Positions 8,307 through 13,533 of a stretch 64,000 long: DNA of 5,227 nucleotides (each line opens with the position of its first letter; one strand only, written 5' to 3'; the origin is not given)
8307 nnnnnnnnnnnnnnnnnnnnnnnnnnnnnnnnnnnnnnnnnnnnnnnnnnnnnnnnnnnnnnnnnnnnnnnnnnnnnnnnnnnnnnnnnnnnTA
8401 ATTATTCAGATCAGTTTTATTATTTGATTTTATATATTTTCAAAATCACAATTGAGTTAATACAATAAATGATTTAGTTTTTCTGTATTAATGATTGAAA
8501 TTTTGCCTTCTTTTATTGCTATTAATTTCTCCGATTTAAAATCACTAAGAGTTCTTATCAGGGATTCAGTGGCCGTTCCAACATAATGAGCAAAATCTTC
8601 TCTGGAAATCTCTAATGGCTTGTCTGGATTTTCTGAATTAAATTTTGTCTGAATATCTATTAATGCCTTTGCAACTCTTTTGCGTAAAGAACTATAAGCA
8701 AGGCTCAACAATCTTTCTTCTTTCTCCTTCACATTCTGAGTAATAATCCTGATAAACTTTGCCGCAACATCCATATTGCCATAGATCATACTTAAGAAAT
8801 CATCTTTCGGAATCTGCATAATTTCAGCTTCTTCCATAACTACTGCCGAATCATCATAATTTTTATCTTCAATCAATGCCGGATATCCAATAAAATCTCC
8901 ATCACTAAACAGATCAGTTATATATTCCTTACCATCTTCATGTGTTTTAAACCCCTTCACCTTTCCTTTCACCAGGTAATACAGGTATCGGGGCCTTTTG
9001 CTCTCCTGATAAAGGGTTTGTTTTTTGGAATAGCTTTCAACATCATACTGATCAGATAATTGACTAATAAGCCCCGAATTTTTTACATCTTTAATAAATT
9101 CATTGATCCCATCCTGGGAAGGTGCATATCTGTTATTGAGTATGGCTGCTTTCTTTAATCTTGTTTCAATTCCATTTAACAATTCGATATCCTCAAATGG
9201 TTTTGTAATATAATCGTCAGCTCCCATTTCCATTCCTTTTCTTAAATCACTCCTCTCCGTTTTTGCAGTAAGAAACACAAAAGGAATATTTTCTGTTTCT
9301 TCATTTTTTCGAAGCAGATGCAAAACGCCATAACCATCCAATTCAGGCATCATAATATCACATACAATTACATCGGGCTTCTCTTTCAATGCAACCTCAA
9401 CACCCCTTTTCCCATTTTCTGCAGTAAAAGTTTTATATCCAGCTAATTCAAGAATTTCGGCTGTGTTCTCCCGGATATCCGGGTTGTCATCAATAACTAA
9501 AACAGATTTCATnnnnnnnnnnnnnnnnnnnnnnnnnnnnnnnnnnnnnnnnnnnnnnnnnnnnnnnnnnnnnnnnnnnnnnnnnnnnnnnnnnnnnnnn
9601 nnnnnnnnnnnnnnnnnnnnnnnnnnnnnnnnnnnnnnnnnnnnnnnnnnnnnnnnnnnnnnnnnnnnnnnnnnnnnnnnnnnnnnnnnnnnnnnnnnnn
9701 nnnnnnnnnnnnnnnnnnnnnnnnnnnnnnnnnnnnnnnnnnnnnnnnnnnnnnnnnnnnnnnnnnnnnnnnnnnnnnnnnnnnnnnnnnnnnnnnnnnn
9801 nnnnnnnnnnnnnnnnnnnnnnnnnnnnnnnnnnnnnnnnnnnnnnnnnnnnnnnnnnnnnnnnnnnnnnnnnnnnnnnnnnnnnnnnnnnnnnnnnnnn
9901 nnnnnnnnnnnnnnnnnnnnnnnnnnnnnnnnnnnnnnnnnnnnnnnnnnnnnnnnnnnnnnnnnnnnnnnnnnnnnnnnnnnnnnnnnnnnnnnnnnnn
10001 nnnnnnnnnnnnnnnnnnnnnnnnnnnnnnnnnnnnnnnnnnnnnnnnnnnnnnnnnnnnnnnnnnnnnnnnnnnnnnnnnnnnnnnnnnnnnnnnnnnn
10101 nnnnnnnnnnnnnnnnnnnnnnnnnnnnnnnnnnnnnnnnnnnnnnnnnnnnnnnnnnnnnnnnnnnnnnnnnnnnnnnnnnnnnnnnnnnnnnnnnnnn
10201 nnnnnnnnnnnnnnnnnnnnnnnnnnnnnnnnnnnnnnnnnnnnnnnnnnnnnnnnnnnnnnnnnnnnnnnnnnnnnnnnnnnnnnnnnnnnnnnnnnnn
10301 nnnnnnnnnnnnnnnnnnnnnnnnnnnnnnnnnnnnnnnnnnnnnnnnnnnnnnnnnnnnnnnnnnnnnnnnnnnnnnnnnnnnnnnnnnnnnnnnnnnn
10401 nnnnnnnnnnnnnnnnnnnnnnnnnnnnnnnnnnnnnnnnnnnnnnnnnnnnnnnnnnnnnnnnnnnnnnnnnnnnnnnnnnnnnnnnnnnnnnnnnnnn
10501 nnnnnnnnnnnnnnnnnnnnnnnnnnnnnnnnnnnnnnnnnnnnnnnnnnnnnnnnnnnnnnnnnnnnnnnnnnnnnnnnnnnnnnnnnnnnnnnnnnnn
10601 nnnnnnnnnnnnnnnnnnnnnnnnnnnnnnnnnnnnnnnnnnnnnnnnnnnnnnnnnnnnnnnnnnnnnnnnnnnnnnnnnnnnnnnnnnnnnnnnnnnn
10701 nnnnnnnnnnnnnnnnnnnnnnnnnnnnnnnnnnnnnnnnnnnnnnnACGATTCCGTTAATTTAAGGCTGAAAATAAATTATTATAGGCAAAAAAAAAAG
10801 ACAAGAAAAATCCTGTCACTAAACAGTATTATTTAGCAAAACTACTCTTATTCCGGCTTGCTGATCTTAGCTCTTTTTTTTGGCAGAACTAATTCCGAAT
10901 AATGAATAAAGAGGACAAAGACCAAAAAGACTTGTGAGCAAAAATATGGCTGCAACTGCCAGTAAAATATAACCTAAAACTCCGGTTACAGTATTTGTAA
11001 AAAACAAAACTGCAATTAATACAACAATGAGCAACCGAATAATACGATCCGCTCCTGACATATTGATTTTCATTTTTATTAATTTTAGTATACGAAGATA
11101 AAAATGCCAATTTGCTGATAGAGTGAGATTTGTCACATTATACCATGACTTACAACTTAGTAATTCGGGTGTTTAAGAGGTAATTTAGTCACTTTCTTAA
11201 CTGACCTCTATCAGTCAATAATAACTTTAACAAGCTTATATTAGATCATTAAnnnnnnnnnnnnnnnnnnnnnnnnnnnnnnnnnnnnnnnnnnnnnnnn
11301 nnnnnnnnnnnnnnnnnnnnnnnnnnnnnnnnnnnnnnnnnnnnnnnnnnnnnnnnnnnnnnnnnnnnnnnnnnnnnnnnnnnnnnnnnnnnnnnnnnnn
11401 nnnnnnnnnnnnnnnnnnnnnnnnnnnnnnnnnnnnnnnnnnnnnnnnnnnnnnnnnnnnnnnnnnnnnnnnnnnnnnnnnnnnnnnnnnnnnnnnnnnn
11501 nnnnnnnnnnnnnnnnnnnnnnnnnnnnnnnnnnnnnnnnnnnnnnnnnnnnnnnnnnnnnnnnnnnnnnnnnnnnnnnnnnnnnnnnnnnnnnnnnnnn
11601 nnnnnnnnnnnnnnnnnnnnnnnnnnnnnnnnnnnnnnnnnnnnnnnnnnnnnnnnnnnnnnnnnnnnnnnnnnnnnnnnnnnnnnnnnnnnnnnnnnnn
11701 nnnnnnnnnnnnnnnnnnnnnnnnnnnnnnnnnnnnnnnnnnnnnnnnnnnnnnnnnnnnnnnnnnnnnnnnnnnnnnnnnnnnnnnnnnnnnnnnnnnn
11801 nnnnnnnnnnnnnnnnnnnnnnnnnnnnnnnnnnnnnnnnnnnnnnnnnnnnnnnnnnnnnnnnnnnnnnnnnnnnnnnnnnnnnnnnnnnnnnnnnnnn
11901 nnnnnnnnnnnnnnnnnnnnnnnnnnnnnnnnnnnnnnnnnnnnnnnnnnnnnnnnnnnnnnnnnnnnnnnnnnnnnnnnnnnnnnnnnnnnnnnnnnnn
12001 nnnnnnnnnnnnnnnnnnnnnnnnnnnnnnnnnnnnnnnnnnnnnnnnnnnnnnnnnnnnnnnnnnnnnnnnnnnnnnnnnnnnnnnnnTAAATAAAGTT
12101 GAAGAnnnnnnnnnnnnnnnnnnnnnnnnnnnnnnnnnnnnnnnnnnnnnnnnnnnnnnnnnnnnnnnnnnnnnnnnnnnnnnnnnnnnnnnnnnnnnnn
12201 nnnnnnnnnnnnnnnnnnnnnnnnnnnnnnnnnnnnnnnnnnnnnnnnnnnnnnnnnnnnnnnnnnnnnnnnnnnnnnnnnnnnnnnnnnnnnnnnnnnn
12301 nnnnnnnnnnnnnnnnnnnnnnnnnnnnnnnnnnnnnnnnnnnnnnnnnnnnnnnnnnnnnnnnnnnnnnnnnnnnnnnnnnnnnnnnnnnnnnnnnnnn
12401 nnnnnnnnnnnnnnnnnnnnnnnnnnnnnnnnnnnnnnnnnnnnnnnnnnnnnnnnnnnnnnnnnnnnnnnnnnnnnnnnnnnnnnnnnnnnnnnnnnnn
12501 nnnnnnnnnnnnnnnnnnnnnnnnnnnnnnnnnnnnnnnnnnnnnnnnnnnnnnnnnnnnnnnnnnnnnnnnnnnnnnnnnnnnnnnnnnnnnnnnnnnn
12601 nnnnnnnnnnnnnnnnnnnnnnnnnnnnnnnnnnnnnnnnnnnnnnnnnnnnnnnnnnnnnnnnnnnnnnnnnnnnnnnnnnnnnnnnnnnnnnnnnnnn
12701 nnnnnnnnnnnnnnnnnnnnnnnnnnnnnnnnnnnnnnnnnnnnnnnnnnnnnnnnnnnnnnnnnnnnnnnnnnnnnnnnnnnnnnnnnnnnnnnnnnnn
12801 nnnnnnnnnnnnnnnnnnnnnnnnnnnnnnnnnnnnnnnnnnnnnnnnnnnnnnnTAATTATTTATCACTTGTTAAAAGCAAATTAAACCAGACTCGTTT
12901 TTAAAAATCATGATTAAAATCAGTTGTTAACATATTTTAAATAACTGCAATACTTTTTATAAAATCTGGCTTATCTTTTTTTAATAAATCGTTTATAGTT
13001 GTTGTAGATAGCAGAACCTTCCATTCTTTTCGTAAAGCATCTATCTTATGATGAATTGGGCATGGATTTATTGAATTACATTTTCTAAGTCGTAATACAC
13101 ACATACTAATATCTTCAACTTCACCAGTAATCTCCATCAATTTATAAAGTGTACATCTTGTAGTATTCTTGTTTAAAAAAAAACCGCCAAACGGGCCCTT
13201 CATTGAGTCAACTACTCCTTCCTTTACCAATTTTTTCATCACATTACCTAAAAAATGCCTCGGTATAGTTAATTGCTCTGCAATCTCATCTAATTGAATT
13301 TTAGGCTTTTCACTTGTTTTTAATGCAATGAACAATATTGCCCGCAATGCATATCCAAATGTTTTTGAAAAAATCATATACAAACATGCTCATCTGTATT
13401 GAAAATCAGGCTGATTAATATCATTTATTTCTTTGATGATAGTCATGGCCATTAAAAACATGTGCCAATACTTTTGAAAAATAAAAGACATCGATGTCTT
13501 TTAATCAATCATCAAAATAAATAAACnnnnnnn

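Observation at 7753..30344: Seven promoters share one exact tandem-box architecture defining a low-oxygen regulon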

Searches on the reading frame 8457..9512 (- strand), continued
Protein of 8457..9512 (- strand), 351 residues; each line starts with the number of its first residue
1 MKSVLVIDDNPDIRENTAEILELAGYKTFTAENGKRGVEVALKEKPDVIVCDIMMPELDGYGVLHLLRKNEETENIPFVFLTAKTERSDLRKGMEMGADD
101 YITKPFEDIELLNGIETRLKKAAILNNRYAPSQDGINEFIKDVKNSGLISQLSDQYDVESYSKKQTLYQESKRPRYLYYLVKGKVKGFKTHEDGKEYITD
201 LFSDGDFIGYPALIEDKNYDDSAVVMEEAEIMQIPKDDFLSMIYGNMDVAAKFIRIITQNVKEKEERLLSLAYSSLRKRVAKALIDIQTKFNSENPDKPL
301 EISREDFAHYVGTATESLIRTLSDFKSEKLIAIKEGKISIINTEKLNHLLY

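Call 65: search_protein_families(library=ncbifam, proteins=[window:8457-9512:-], max_evalue=0.001)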
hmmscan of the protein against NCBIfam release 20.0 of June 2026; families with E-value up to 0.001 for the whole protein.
window:8457-9512:- (351 aa): 108 families (the best 25 are shown)
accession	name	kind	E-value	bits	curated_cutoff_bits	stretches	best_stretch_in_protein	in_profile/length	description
NF045944.1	ResRegRpaBCyano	equivalog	1.4e-28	99.8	330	1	5-127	1-120/229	response regulator transcription factor RpaB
NF033120.0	vanR_FM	exception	3.1e-28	99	460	1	3-180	5-169/231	vancomycin resistance response regulator transcription factor, VanR-F/VanR-M family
NF040689.1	MtrAB_MtrA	equivalog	3.8e-28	98.3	300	1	4-123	1-117/219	MtrAB system response regulator MtrA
NF007135.0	PRK09581.1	equivalog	3.3e-27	95.4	474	1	3-120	4-123/457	PleD family two-component system response regulator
TIGR02154.1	PhoB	equivalog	4.3e-27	94.9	296.2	1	2-123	3-124/226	phosphate regulon transcriptional regulator PhoB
NF041733.1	resp_reg_CseB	equivalog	1.4e-26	93.3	350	1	3-131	2-127/228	two-component system response regulator CseB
NF053854.1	RespRegPhoBBctds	equivalog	6.4e-26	91.1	270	1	4-126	1-122/225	two-component system response regulator PhoB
TIGR01387.1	cztR_silR_copR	subfamily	3.6e-25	88.9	279.2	1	4-127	1-122/218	heavy metal response regulator transcription factor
NF040534.1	resp_reg_YycF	equivalog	1.6e-24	86.5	340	1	2-128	1-124/231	response regulator YycF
NF051850.1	RespRegRprY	equivalog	3.8e-24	85.4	370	1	4-129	7-130/234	response regulator transcription factor RprY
NF007005.1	PRK09468.1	equivalog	3.9e-24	85.4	331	1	2-134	4-133/237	osmolarity response regulator transcription factor OmpR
NF033117.2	vanR_ACDEGLN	exception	4.9e-24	85.1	350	1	4-149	1-137/226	VanR-ABDEGLN family response regulator transcription factor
NF045505.1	RR_RssB_Pseudo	equivalog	4.1e-23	82.1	700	1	3-129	7-134/394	two-component system response regulator RssB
NF008296.0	PRK11083.1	equivalog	5e-22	78.4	273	1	2-142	4-139/228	two-component system response regulator CreB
NF008567.0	PRK11517.1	equivalog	1e-21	77.4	353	1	4-129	3-125/223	response regulator transcription factor HprR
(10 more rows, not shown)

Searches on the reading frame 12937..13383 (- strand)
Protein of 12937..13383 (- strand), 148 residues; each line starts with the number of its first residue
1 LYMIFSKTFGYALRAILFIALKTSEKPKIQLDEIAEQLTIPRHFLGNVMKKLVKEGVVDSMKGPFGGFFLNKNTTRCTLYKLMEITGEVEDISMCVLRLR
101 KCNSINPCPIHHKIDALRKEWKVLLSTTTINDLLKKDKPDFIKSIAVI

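Call 5: search_protein_families(library=pfam, proteins=[window:12937-13383:-])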
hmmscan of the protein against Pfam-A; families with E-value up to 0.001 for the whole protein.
window:12937-13383:- (148 aa): 2 families
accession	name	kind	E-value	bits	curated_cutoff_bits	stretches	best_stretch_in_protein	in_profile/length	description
PF02082.26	Rrf2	-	5.8e-24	85.2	30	1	6-135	2-131/132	Iron-dependent Transcriptional regulator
PF03444.21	HrcA_DNA-bdg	-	0.00029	20.9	21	1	18-69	13-64/79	Winged helix-turn-helix transcription repressor, HrcA DNA-binding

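Call 65: search_protein_families(library=ncbifam, proteins=[window:12937-13377:-], max_evalue=0.001)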
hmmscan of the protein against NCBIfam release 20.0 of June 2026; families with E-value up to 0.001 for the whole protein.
window:12937-13377:- (146 aa): 8 families
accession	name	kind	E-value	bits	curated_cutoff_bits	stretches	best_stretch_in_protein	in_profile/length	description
TIGR00738.1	rrf2_super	superfamily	2.4e-28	98.7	73.3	1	1-133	1-132/132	Rrf2 family transcriptional regulator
TIGR02010.1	IscR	equivalog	9.1e-16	57.9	207.55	1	8-135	8-133/135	Fe-S cluster assembly transcriptional regulator IscR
NF008886.0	PRK11920.1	equivalog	6.2e-12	45.4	193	1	3-138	3-136/153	iron-responsive transcriptional regulator RirA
NF008110.0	PRK10857.1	equivalog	1.5e-11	44.4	275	1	8-134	8-132/164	Fe-S cluster assembly transcriptional regulator IscR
NF008240.0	PRK11014.1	equivalog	1e-08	35.3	182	1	8-138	8-134/141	nitric oxide-sensing transcriptional repressor NsrR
TIGR02944.1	suf_reg_Xantho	equivalog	2.7e-08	34.2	110.65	1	4-130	5-129/130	SUF system Fe-S cluster assembly regulator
NF047409.1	Cys_reg_CymR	equivalog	4.2e-08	33.4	195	1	8-134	8-126/139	cysteine metabolism transcriptional regulator CymR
NF041852.1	trans_reg_HypR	equivalog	3e-06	27.3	180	1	19-119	15-112/139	redox-sensitive transcriptional regulator HypR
